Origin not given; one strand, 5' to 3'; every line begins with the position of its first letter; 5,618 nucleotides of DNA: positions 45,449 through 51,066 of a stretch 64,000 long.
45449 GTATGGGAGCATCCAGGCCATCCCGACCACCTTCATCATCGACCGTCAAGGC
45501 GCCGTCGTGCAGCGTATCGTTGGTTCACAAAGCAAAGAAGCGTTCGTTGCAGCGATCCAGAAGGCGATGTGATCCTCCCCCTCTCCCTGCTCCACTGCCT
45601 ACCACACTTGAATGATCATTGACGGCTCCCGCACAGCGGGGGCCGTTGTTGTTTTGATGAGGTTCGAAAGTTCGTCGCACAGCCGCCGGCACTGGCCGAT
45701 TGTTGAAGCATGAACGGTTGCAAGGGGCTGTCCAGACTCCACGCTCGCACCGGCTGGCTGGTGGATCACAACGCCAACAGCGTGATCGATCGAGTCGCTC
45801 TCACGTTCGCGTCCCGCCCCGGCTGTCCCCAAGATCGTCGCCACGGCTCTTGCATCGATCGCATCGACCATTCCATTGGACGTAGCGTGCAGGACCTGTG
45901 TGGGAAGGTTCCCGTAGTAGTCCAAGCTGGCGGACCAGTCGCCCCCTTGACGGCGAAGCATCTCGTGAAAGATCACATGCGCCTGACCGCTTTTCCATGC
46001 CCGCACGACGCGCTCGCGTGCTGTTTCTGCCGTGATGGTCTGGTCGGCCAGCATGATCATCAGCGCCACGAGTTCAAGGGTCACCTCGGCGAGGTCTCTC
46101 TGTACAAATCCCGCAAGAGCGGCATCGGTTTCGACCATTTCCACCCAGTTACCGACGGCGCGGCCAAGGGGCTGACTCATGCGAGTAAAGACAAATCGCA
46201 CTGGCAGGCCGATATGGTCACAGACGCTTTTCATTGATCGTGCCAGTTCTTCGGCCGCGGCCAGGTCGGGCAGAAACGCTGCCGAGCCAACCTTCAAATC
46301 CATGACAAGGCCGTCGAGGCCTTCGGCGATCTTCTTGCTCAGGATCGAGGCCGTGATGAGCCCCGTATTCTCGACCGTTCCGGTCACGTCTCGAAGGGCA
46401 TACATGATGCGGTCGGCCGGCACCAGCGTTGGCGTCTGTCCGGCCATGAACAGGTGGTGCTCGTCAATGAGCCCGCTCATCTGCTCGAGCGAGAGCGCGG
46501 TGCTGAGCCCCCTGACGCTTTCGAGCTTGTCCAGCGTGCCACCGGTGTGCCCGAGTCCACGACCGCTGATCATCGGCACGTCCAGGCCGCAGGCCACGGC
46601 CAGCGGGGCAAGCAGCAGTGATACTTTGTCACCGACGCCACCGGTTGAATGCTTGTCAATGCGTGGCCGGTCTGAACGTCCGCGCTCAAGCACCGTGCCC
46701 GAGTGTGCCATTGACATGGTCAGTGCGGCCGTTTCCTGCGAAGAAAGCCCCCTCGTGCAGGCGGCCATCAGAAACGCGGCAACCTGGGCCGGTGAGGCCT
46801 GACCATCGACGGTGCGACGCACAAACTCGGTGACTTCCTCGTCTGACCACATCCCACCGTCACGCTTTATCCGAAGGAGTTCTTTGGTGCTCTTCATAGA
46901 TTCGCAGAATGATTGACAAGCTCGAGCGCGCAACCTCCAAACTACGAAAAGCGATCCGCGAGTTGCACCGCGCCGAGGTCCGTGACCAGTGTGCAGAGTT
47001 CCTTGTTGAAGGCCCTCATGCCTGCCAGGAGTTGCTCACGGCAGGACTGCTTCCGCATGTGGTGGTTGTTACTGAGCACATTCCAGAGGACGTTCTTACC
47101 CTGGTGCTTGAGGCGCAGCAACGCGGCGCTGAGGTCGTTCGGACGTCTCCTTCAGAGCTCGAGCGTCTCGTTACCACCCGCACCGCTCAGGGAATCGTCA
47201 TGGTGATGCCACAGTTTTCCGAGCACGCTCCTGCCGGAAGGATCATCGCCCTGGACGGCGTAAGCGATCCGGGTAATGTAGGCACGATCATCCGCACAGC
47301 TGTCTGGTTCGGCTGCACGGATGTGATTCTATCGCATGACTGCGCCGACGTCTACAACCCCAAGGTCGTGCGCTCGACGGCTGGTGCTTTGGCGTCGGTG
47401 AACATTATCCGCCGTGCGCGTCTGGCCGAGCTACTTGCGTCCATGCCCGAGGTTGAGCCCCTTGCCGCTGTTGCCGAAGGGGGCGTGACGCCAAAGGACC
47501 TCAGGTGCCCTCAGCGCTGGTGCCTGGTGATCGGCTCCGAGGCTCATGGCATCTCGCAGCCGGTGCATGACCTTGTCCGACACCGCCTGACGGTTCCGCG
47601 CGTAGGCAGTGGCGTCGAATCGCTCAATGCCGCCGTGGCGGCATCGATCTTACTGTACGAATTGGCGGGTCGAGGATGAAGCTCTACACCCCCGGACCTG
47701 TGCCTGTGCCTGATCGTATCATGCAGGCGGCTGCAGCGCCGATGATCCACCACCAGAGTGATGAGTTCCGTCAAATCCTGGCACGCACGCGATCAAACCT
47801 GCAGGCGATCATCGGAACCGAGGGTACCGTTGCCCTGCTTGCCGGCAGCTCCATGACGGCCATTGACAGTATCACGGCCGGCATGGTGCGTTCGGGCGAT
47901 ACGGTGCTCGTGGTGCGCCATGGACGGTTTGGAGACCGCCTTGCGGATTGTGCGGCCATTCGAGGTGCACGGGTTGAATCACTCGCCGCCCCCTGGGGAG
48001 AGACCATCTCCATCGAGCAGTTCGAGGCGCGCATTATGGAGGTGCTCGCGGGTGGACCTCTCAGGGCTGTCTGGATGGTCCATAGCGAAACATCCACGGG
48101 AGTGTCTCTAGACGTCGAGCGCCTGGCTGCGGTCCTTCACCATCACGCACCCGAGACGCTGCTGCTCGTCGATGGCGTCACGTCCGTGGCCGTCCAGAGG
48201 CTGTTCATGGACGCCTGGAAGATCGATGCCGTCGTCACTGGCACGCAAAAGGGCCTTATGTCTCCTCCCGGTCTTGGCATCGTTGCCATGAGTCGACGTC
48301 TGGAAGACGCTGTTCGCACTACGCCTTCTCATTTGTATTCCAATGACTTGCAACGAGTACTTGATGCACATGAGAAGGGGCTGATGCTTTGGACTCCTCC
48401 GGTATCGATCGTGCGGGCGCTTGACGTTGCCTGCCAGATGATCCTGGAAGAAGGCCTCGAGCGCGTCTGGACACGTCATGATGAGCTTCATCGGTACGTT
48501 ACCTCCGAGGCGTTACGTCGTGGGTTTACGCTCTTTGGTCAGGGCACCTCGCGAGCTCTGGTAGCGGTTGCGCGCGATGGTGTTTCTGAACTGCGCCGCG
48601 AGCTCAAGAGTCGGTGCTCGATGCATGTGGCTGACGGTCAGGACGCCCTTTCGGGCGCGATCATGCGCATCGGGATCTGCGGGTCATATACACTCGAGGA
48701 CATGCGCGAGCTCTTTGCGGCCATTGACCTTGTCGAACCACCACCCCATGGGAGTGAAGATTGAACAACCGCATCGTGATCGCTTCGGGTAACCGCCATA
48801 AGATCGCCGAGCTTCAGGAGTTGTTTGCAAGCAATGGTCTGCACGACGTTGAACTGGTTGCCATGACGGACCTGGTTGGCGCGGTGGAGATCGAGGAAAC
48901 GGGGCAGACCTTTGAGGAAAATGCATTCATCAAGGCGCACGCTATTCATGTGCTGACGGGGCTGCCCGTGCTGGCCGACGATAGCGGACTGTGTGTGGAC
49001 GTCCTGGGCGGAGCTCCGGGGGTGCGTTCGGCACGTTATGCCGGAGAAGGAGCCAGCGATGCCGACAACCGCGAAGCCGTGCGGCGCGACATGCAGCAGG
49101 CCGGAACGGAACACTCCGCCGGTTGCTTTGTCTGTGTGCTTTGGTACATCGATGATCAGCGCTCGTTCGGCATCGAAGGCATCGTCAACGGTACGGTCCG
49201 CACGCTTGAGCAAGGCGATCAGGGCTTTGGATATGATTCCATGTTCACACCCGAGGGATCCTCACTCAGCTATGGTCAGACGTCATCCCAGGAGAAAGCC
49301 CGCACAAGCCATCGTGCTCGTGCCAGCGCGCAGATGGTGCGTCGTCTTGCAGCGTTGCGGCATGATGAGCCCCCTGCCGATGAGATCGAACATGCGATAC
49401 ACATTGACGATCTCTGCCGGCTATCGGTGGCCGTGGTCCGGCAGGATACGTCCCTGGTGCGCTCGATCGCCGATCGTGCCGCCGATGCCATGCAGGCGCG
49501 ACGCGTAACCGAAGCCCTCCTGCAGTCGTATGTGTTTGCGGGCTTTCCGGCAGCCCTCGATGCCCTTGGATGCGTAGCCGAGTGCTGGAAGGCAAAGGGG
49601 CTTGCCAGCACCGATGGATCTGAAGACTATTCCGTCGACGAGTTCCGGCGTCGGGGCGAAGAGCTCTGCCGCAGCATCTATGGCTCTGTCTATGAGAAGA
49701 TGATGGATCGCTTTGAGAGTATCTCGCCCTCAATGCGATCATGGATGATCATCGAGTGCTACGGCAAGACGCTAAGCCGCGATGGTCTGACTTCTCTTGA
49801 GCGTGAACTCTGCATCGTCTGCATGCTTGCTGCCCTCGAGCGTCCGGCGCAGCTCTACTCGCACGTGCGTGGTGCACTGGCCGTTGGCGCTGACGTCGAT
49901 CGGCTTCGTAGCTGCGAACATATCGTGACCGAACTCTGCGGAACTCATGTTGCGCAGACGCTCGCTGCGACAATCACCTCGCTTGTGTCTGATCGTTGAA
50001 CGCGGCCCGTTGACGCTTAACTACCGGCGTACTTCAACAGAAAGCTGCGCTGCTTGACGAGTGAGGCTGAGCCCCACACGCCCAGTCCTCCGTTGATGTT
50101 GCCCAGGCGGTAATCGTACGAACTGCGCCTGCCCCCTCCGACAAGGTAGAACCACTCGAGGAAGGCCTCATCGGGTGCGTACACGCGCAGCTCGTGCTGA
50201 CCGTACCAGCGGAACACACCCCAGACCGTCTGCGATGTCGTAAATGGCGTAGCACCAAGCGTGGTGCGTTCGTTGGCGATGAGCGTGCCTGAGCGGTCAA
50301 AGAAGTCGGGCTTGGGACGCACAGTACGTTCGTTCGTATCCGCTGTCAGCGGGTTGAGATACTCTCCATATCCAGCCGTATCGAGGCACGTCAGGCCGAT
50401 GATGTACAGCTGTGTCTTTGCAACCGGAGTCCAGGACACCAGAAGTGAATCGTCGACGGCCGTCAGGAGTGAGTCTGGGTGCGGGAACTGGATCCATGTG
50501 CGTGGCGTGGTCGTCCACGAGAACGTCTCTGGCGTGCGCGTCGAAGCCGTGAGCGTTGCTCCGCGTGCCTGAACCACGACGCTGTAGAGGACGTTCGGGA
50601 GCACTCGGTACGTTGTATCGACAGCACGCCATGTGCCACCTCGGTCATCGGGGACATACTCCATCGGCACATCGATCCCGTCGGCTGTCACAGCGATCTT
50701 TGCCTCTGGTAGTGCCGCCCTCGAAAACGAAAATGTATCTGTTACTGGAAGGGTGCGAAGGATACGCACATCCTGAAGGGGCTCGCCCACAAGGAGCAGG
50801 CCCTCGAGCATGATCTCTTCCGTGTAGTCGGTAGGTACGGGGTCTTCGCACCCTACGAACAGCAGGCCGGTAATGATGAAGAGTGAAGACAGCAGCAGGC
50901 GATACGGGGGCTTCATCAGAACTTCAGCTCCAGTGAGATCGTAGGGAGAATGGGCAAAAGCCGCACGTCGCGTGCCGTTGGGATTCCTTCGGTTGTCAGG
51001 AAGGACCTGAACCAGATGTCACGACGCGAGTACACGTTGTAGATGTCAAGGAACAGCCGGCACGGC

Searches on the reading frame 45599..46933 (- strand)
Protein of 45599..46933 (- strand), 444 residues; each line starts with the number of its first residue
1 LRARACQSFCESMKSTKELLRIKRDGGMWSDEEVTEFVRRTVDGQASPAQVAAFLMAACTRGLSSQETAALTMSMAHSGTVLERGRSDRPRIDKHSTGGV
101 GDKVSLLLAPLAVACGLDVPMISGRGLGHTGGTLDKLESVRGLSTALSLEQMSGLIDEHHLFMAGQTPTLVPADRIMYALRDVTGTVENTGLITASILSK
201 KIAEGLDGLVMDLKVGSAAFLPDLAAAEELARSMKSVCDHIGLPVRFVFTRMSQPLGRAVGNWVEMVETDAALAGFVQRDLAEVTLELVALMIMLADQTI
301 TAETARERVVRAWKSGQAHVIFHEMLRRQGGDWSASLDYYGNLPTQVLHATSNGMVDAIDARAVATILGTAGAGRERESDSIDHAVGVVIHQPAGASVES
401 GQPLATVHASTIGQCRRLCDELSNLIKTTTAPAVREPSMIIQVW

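Call 80: search_protein_families(library=pfam, proteins=[window:45599-46933:-], max_evalue=0.00001)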
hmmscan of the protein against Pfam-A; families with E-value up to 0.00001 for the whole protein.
window:45599-46933:- (444 aa): 3 families
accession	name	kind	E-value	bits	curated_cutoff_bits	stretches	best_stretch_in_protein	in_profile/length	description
PF00591.27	Glycos_transf_3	-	1.6e-33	116.9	27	1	91-318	4-252/253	Glycosyl transferase family, a/b domain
PF02885.22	Glycos_trans_3N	-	2e-17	63.1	26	1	17-79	1-63/63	Glycosyl transferase family, helical bundle domain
PF07831.19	PYNP_C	-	2.4e-16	59.6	27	1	356-427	2-73/75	Pyrimidine nucleoside phosphorylase C-terminal domain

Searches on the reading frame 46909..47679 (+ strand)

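Call 80: search_protein_families(library=pfam, proteins=[window:46909-47679:+], max_evalue=0.00001)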
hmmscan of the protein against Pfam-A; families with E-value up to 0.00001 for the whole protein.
window:46909-47679:+ (256 aa): 3 families
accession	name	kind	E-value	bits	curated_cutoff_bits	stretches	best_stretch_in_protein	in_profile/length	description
PF00588.24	SpoU_methylase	-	9.5e-32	110.5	29.7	1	112-250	3-142/142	SpoU rRNA Methylase family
PF22435.1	MRM3-like_sub_bind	-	7.6e-10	39.5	27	1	14-97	5-83/84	MRM3-like substrate binding domain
PF08032.17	SpoU_sub_bind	-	1.1e-08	35.7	22.8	1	32-102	1-72/76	RNA 2'-O ribose methyltransferase substrate binding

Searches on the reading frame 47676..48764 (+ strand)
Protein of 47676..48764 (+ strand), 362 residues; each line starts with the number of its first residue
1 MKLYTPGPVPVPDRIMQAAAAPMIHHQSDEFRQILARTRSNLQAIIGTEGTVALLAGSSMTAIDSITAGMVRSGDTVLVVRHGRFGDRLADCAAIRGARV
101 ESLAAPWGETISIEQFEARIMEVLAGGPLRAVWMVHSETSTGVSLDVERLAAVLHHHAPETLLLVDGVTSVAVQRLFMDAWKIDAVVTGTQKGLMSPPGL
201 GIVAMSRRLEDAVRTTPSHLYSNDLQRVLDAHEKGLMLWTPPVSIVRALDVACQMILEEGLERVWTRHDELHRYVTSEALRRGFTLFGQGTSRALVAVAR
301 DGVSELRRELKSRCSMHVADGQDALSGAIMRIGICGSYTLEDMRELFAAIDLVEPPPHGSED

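Call 80: search_protein_families(library=pfam, proteins=[window:47676-48764:+], max_evalue=0.00001)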
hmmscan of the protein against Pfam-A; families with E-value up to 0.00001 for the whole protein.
window:47676-48764:+ (362 aa): 1 family
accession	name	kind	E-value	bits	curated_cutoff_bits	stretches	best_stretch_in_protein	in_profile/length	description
PF00266.25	Aminotran_5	-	1.2e-20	74.3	21.5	1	18-294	28-310/371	Aminotransferase class-V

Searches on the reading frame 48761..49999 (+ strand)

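Call 80: search_protein_families(library=pfam, proteins=[window:48761-49999:+], max_evalue=0.00001)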
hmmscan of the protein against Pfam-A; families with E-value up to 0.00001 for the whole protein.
window:48761-49999:+ (412 aa): 2 families
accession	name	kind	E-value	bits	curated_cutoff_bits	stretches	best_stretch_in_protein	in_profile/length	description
PF01725.21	Ham1p_like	-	7.5e-54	182.9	22.5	1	5-193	1-184/186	Ham1 family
PF02627.25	CMD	-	4.9e-07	30.1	23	0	330-400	7-77/84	Carboxymuconolactone decarboxylase family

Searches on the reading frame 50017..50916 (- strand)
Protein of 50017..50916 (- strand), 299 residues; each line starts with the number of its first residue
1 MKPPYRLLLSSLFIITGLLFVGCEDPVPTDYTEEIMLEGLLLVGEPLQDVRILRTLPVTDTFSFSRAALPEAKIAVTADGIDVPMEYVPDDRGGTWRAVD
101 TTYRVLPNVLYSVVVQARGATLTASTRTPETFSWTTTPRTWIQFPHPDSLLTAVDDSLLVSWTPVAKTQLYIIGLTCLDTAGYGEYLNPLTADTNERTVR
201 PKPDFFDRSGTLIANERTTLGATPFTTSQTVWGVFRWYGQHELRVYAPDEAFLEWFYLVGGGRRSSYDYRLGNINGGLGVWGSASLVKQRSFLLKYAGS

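Call 6: search_protein_families(library=pfam, proteins=[window:50017-50916:-], max_evalue=0.01)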
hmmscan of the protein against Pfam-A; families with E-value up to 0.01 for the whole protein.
window:50017-50916:- (299 aa): 1 family
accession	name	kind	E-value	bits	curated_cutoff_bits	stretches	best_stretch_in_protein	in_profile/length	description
PF14054.11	DUF4249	-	0.00012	22.2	28.5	1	29-133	9-110/269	Domain of unknown function (DUF4249)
